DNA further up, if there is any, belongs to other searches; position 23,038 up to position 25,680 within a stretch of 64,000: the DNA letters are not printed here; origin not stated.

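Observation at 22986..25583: Acyltransferase plus alpha/beta-hydrolase fusion (780 aa) and overlapping 74 aa ORF immediately upstream of phoB-phoR: candidate phosphate-starvation lipid-remodelling enzyme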

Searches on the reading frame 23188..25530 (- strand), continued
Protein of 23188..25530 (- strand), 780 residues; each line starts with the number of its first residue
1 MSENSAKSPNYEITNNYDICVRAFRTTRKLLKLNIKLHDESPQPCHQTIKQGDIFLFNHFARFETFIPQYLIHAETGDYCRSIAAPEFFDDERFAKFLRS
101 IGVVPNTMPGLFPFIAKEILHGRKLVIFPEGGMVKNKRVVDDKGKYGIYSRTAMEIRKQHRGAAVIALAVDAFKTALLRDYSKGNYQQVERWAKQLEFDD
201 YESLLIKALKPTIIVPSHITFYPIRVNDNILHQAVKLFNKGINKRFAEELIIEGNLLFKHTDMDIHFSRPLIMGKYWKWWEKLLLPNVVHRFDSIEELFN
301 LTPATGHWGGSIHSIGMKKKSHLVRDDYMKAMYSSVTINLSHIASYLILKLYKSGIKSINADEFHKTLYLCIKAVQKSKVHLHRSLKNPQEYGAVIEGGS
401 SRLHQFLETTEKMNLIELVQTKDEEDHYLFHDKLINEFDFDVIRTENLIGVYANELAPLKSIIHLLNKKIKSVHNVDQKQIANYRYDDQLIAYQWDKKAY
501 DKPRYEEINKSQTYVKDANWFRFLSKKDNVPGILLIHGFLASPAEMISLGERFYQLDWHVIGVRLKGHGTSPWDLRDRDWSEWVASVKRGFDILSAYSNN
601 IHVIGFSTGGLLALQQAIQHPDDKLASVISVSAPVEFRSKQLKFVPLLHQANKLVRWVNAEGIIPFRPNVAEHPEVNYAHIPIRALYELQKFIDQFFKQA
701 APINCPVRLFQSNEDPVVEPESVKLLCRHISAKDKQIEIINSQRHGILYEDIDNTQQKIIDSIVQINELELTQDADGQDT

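Call 37: predict_structure(alignment_id=A1)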
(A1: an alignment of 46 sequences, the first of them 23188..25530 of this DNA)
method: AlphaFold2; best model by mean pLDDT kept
length: 780 residues; sequences in the alignment: 46
mean_pLDDT: 71.2   pTM: 0.74
mean pLDDT of the five models: 71.2, 69.0, 67.0, 64.9, 62.0
residues with pLDDT >= 90: 176; 70-90: 298; 50-70: 137; < 50: 169
segments of 3 or more residues with pLDDT < 50: 1-33, 60-81, 129-161, 223-261, 279-281, 437-446, 655-667, 674-677, 748-750, 777-780
pLDDT, mean of each block of 10 residues (from residue 1): 32 39 43 52 64 71 40 42 58 60 69 83 71 32 32 33 77 81 82 86 87 78 42 39 39 40 69 71 57 69 62 72 75 78 90 92 95 91 85 84 78 83 87 61 50 74 93 93 95 88 76 62 91 86 68 93 85 82 93 95 91 94 94 80 62 47 42 51 79 90 94 80 91 90 60 78 82 49
secondary structure, 60 per line:
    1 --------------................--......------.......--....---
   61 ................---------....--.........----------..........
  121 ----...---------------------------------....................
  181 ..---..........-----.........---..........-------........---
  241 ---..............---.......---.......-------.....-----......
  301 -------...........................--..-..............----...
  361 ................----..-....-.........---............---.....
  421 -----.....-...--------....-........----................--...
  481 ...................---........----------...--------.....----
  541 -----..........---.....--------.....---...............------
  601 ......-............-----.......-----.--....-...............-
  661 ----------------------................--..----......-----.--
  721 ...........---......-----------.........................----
elements in order (helices of 4 or more, strands of 3 or more residues): H15-30 E33-38 H45-51 E54-57 H61-76 H86-89 H92-100 H111-120 E125-127 H161-182 H186-195 H201-209 E213-222 H230-237 H244-257 E261-267 H273-277 H285-289 H295-300 H308-334 H340-353 E358-360 H361-376 H384-387 H389-397 H401-412 E416-420 E426-430 H443-446 H448-455 H460-475 H478-499 H503-510 E521-523 E532-536 H546-555 E559-563 H572-576 H580-594 E601-606 H608-619 E625-631 H640-643 H645-659 H683-698 E707-712 H721-729 E735-740 H752-776

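Call 50: search_protein_families(library=pfam, proteins=[L003:8840-9844:+, L002:8652-9023:+, L002:9020-9436:-, L004:8869-11796:+, L004:11817-13160:+, L004:8583-8879:+], max_evalue=0.001)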
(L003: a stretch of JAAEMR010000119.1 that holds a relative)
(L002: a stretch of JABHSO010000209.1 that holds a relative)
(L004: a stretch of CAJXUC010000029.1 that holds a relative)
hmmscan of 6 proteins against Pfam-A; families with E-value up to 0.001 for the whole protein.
L003:8840-9844:+ (334 aa): 0 families

L002:8652-9023:+ (123 aa): 1 family
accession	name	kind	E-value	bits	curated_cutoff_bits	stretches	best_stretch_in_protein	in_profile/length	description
PF08238.18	Sel1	-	7.1e-13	49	30.7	1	50-84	2-36/36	Sel1 repeat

L002:9020-9436:- (138 aa): 1 family
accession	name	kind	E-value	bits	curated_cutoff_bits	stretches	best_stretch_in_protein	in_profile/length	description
PF00293.34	NUDIX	-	2.4e-13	50.7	21.1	1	2-90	19-118/134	NUDIX domain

L004:8869-11796:+ (975 aa): 6 families
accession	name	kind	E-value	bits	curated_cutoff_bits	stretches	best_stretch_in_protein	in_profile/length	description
PF02518.31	HATPase_c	-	2.6e-22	79.8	26.4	1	866-969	3-109/111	Histidine kinase-, DNA gyrase B-, and HSP90-like ATPase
PF00512.31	HisKA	-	1.6e-08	34.9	26.9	1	756-816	3-62/66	His Kinase A (phospho-acceptor) domain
PF00989.32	PAS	-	5.4e-06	26.8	22.6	1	635-676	5-46/113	PAS fold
PF14501.12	HATPase_c_5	-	0.00018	21.8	22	1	868-967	5-101/102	GHKL domain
PF13426.13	PAS_9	-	0.00019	22.1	27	1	642-735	2-100/103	PAS domain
PF21370.4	PAS_GdpP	-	0.00099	19.9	27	0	635-697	7-68/90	Cyclic-di-AMP phosphodiesterase GdpP-like, PAS domain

L004:11817-13160:+ (447 aa): 9 families
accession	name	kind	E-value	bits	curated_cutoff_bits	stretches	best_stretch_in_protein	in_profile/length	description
PF00158.32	Sigma54_activat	-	1.6e-72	243.1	20.2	1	137-303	1-167/168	Sigma-54 interaction domain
PF25601.1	AAA_lid_14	-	1.9e-23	82.5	27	1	309-384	1-76/87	AAA+ ATPase lid domain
PF14532.12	Sigma54_activ_2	-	5.9e-21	75.6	25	1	138-308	1-138/138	Sigma-54 interaction domain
PF00072.30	Response_reg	-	6e-21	75.1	30.2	1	4-107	1-109/111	Response regulator receiver domain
PF07728.20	AAA_5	-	3e-07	31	22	1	161-282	2-125/139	AAA domain (dynein-related subfamily)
PF01078.27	Mg_chelatase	-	3.3e-05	23.8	20.3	1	160-276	24-153/207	Magnesium chelatase, subunit ChlI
PF07724.20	AAA_2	-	6.9e-05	23.4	27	1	160-277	5-122/166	AAA domain (Cdc48 subfamily)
PF00004.35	AAA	-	0.00011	23.1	21.2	1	161-289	1-119/131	ATPase family associated with various cellular activities (AAA)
PF20030.5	bpMoxR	-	0.00085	18.9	27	0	145-283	18-149/205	MoxR domain in the MoxR-vWA-beta-propeller ternary systems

L004:8583-8879:+ (98 aa): 0 families

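Call 52: find_encoding_contigs(protein=P0006, flank=5000, max_places=1)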
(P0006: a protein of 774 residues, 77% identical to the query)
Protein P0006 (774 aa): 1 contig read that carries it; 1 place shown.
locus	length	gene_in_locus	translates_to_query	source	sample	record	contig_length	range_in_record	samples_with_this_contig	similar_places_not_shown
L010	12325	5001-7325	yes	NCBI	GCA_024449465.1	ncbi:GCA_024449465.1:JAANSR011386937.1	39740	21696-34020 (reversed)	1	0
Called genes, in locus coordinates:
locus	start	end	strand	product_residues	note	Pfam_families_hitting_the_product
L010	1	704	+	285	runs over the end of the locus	-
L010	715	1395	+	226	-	PF08239:SH3_3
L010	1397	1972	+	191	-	PF00578:AhpC-TSA, PF08534:Redoxin, PF13905:Thioredoxin_8 (weak)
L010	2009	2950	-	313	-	-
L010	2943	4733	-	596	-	PF00092:VWA, PF13519:VWA_2, PF13768:VWA_3 (weak), PF23560:GBD_Hemicentin (faint)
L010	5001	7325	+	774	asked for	PF00561:Abhydrolase_1, PF12146:Hydrolase_4, PF12697:Abhydrolase_6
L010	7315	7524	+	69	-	-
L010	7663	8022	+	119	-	PF08238:Sel1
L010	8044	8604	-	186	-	PF14803:Zn_ribbon_Nudix, PF00293:NUDIX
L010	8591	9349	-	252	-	PF00702:Hydrolase, PF12710:HAD (weak), PF13419:HAD_2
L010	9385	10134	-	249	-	PF01048:PNP_UDP_1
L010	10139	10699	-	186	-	PF00156:Pribosyltran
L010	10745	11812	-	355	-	PF00933:Glyco_hydro_3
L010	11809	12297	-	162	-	PF02542:YgbB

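Call 53: find_encoding_contigs(protein=P0009, flank=5000, max_places=1)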
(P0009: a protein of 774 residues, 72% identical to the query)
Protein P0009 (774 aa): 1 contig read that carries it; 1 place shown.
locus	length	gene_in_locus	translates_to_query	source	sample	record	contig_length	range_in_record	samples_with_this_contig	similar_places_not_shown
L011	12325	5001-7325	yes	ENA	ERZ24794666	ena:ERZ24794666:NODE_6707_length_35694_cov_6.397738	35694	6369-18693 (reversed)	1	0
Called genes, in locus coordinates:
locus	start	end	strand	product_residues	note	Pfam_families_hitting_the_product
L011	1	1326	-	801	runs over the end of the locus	PF14312:FG-GAP_2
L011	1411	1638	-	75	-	-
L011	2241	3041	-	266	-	-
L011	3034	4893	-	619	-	PF00092:VWA, PF13519:VWA_2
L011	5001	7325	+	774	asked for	PF00561:Abhydrolase_1, PF12146:Hydrolase_4, PF12697:Abhydrolase_6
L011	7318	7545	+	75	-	-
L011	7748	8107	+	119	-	PF08238:Sel1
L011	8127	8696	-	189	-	PF14803:Zn_ribbon_Nudix, PF00293:NUDIX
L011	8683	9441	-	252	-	PF00702:Hydrolase, PF12710:HAD, PF13419:HAD_2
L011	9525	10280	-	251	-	PF01048:PNP_UDP_1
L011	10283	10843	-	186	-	PF00156:Pribosyltran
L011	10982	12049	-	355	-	PF00933:Glyco_hydro_3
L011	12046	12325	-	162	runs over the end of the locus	PF02542:YgbB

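Call 54: find_encoding_contigs(protein=P0018, flank=5000, max_places=1)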
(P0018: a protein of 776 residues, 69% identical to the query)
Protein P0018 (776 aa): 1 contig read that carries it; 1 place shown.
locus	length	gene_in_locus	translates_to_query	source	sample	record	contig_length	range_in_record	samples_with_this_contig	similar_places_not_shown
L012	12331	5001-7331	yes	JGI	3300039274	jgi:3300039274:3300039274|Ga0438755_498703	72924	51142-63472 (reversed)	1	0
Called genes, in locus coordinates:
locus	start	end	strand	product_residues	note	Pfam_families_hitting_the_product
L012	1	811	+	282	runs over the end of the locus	-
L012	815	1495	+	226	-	PF08239:SH3_3, PF01166:TSC22 (faint)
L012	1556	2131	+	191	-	PF00578:AhpC-TSA, PF08534:Redoxin, PF00255:GSHPx (weak), PF13905:Thioredoxin_8 (weak)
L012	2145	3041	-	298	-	-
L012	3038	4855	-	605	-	PF00092:VWA, PF13519:VWA_2, PF13768:VWA_3 (faint), PF23560:GBD_Hemicentin (weak)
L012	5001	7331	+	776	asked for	PF01553:Acyltransferase (faint), PF00561:Abhydrolase_1 (weak), PF12146:Hydrolase_4, PF12697:Abhydrolase_6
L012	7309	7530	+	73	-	-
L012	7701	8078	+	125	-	PF08238:Sel1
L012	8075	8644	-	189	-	PF14803:Zn_ribbon_Nudix, PF00293:NUDIX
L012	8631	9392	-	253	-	PF00702:Hydrolase, PF12710:HAD, PF13419:HAD_2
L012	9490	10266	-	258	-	PF01048:PNP_UDP_1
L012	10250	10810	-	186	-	PF00156:Pribosyltran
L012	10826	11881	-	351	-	PF00933:Glyco_hydro_3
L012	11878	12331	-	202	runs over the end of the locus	PF02542:YgbB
